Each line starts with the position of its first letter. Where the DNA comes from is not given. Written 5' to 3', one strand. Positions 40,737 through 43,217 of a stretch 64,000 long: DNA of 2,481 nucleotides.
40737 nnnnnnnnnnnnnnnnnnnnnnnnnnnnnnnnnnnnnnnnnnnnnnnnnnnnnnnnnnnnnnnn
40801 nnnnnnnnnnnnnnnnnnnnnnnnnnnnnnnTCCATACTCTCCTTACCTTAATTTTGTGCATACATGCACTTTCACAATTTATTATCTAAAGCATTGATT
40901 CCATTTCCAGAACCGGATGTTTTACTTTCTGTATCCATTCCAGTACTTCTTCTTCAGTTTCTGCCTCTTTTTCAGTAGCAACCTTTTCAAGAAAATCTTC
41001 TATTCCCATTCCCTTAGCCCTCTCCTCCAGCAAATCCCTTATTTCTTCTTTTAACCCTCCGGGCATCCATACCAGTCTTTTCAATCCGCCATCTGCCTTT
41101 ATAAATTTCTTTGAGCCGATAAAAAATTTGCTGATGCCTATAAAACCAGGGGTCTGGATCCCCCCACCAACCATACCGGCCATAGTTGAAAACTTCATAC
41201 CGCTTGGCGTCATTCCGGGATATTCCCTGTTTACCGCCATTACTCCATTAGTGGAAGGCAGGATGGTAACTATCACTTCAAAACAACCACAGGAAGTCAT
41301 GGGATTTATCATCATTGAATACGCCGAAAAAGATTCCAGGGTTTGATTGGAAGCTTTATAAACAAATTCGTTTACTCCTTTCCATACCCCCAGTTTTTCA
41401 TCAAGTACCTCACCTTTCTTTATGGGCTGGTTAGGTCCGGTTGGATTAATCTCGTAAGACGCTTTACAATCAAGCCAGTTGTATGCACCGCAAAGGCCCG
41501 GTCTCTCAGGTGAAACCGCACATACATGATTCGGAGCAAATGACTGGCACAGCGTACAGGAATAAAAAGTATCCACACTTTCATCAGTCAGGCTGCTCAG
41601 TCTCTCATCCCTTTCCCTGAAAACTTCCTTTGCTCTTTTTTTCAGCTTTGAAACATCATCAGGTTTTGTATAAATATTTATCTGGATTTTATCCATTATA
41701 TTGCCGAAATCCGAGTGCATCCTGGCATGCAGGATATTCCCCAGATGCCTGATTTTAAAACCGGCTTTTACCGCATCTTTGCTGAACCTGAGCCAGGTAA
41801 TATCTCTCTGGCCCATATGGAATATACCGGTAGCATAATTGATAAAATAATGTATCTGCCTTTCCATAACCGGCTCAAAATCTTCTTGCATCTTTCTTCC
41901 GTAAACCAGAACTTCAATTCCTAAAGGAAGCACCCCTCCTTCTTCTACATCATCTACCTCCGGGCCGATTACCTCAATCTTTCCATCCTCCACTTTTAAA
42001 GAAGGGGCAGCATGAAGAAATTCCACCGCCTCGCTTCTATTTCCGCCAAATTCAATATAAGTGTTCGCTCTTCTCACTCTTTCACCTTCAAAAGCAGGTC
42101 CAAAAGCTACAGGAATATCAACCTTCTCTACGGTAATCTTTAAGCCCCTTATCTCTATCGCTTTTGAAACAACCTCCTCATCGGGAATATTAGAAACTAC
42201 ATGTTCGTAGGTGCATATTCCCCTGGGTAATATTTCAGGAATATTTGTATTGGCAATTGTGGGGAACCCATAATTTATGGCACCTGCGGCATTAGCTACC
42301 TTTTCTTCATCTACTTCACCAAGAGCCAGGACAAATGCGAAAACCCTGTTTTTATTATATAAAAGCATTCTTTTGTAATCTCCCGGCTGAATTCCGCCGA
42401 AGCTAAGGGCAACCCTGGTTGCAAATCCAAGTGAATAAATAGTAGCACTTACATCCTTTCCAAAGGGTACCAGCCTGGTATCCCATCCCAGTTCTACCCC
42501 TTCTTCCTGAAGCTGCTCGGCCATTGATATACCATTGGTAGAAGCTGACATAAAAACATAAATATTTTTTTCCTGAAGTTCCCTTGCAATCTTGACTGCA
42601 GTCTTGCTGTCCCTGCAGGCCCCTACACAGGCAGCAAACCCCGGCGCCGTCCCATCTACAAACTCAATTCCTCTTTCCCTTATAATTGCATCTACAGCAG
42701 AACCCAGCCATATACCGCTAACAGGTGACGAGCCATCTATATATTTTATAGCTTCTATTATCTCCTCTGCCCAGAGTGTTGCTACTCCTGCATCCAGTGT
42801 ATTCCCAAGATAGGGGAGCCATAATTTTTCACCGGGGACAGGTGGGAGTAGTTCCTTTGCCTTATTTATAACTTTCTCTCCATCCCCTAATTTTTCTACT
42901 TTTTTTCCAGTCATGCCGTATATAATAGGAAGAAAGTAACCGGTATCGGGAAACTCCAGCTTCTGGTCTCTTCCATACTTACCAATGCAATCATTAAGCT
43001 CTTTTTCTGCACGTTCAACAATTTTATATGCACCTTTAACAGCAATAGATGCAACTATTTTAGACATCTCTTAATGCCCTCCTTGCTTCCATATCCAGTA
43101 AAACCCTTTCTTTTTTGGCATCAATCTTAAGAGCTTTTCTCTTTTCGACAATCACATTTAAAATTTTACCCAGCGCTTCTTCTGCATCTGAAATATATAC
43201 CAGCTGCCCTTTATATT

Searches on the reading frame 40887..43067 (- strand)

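Call 83: search_protein_families(library=pfam, proteins=[window:40887-43067:-], max_evalue=0.00001)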
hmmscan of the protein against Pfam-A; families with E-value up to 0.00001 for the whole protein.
window:40887-43067:- (726 aa): 3 families
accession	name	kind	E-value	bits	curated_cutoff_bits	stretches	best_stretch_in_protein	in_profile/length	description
PF19436.4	ACS_CODH_B_C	-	1.9e-120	401.4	25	1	483-726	1-245/245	ACS/CODH beta subunit C-terminal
PF03598.20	CdhC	-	3.1e-63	212.7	24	1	318-472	1-155/155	CO dehydrogenase/acetyl-CoA synthase complex beta subunit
PF18537.6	CODH_A_N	-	2e-29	101.9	32.2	1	21-110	1-83/83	Carbon monoxide dehydrogenase subunit alpha N-terminal domain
